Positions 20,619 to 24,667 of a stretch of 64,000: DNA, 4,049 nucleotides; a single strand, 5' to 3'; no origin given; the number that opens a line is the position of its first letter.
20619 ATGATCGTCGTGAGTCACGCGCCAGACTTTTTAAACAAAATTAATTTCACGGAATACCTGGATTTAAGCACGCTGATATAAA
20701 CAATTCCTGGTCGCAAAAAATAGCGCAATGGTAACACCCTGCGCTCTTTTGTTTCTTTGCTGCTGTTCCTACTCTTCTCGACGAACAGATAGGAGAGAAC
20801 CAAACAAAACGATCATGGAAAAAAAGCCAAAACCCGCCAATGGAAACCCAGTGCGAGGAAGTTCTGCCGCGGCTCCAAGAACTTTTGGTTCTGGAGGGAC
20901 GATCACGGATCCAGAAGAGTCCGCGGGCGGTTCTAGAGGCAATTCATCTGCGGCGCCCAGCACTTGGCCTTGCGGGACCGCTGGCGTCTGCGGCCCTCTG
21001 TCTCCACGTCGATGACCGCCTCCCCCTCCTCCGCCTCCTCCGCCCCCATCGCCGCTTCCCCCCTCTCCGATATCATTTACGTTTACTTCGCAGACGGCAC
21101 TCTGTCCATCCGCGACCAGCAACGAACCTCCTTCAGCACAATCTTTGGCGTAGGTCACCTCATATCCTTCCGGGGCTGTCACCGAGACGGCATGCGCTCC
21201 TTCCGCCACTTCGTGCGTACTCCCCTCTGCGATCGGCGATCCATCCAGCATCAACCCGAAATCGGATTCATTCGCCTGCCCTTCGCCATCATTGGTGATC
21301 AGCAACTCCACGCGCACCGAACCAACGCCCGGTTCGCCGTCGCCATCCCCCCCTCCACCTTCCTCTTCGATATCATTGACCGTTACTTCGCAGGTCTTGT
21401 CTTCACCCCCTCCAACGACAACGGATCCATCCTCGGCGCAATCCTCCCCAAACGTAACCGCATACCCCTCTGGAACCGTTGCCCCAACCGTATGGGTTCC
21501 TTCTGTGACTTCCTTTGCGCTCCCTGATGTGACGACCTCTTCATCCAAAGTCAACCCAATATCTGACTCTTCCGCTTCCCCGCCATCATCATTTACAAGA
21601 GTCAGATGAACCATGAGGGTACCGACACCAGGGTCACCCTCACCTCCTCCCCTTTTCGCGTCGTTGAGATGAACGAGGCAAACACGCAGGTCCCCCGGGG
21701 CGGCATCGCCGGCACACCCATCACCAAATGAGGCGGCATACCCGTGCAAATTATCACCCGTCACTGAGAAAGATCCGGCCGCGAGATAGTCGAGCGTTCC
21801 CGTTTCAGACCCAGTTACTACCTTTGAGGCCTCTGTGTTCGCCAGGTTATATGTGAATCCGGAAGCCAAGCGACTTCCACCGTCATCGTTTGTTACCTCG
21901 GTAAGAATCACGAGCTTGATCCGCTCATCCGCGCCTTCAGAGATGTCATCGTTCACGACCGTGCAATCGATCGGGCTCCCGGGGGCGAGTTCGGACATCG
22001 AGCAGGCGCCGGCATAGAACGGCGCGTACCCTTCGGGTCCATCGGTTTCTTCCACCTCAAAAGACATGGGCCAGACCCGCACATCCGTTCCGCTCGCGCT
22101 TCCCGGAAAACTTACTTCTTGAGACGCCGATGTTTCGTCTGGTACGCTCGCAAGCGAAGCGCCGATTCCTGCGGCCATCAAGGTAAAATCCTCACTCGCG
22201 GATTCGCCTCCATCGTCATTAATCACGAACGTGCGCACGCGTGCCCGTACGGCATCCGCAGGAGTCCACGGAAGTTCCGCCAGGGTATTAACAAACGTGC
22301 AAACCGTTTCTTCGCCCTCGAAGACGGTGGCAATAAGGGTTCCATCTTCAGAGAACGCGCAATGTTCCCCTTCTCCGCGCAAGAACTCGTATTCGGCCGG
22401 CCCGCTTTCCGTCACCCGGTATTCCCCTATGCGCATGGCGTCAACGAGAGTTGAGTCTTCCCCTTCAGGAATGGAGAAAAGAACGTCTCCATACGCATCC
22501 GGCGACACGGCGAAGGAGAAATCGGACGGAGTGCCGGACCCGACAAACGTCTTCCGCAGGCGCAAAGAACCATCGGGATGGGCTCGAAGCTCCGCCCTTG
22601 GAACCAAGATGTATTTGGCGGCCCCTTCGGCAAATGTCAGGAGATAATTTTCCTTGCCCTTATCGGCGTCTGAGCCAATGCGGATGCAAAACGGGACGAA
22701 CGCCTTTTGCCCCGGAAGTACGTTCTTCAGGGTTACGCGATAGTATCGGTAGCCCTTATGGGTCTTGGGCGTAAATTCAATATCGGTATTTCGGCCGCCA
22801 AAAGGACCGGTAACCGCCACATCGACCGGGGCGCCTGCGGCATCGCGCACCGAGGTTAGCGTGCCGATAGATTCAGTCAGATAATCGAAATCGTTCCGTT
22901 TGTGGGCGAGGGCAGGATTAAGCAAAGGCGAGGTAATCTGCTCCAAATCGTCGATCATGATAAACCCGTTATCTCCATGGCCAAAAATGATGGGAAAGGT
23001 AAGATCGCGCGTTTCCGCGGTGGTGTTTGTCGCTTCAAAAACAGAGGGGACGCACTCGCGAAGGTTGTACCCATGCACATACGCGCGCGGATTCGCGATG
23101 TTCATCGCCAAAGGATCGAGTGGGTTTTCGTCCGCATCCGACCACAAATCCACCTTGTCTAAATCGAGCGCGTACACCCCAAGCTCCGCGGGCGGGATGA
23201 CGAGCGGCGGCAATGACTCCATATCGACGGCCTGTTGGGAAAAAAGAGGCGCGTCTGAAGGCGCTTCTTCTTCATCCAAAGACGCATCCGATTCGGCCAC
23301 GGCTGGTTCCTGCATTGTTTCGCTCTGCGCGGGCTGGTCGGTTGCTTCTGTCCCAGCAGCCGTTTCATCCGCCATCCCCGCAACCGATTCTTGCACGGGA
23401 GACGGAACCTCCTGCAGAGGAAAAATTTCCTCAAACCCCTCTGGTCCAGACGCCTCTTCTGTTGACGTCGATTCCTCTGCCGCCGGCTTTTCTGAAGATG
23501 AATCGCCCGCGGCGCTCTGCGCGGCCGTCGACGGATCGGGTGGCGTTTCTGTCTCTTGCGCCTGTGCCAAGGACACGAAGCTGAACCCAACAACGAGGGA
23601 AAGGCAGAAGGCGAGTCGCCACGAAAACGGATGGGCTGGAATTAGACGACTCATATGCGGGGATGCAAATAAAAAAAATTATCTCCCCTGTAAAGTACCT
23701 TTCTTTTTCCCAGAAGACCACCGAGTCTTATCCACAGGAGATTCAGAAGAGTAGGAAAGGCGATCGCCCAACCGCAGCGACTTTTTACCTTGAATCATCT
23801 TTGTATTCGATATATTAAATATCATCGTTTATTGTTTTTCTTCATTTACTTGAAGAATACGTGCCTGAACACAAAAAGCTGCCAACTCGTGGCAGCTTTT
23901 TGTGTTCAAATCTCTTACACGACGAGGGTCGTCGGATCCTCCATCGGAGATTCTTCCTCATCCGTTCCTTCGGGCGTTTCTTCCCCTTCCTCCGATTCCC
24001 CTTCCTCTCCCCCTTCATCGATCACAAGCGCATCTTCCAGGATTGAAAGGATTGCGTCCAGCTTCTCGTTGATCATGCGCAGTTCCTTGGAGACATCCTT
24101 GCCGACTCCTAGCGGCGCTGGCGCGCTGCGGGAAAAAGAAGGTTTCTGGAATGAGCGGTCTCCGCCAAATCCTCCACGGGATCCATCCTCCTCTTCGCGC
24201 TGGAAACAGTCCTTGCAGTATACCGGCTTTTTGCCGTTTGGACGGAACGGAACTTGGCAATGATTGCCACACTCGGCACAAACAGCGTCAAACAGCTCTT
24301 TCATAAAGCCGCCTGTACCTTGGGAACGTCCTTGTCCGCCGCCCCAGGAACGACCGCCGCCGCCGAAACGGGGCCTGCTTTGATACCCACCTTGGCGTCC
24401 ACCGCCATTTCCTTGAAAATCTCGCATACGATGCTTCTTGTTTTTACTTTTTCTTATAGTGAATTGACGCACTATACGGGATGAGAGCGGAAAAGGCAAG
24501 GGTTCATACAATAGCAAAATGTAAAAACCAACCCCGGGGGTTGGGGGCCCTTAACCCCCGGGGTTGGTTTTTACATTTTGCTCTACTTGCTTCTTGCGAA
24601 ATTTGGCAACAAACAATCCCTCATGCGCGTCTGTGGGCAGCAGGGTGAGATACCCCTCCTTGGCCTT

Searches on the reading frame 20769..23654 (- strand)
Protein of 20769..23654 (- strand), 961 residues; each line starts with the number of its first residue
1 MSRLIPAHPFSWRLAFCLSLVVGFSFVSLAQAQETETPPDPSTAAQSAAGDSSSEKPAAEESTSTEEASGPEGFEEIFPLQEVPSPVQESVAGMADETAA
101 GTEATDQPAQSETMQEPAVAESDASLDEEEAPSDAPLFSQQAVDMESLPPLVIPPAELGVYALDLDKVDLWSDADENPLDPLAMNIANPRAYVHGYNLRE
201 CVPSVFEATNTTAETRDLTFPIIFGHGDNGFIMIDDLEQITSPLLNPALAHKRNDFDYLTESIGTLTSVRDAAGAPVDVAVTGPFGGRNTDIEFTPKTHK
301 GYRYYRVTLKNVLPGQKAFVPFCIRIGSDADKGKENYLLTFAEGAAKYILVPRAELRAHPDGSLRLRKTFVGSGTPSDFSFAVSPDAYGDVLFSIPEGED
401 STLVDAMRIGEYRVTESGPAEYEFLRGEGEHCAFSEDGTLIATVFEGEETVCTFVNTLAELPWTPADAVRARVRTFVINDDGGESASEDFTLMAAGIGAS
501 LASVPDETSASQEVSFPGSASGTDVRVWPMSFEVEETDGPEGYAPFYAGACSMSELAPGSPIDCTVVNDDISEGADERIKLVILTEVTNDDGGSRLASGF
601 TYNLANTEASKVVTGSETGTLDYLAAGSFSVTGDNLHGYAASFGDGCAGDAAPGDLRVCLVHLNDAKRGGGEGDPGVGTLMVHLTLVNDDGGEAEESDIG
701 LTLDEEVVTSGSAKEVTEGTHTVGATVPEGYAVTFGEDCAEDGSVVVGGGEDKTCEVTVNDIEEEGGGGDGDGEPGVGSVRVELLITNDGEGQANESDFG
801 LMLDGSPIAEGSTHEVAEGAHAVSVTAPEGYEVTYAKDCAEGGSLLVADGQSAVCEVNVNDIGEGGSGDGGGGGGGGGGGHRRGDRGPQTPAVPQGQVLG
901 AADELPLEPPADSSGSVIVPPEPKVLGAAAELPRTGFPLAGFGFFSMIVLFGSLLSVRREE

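Call 15: search_protein_families(library=pfam, proteins=[window:20769-23654:-], max_evalue=1)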
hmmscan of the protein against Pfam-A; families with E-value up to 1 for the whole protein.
window:20769-23654:- (961 aa): 1 family
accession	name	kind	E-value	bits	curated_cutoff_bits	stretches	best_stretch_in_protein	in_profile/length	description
PF19403.5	SpaA_2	-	1.5e-11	45.2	25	2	474-545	9-69/96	Prealbumin-like fold domain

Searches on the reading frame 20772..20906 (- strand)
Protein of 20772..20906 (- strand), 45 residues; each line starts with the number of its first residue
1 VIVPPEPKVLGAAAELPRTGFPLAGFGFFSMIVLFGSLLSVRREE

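Call 69: search_protein_families(library=ncbifam, proteins=[window:20772-20906:-], max_evalue=10)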
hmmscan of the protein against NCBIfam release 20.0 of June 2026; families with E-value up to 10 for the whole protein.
seq(45 aa): 1 family
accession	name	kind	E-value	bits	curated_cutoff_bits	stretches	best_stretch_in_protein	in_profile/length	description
TIGR01167.1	LPXTG_anchor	domain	0.85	10.4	15.9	1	15-43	1-31/34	LPXTG cell wall anchor domain-containing protein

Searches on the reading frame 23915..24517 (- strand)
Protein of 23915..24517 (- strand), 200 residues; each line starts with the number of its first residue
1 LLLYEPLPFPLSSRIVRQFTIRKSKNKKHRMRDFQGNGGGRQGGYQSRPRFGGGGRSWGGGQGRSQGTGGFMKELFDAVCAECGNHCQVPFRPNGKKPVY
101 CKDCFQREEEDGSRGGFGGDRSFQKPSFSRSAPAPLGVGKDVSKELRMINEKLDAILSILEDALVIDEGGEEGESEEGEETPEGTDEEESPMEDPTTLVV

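Call 15: search_protein_families(library=pfam, proteins=[window:23915-24517:-], max_evalue=1)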
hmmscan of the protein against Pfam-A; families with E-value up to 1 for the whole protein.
window:23915-24517:- (200 aa): 1 family
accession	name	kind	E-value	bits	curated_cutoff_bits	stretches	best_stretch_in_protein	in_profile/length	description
PF23477.1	zf_Tbcl_2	-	5e-17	61.7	27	1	73-108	1-36/37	Probable treble clef zinc finger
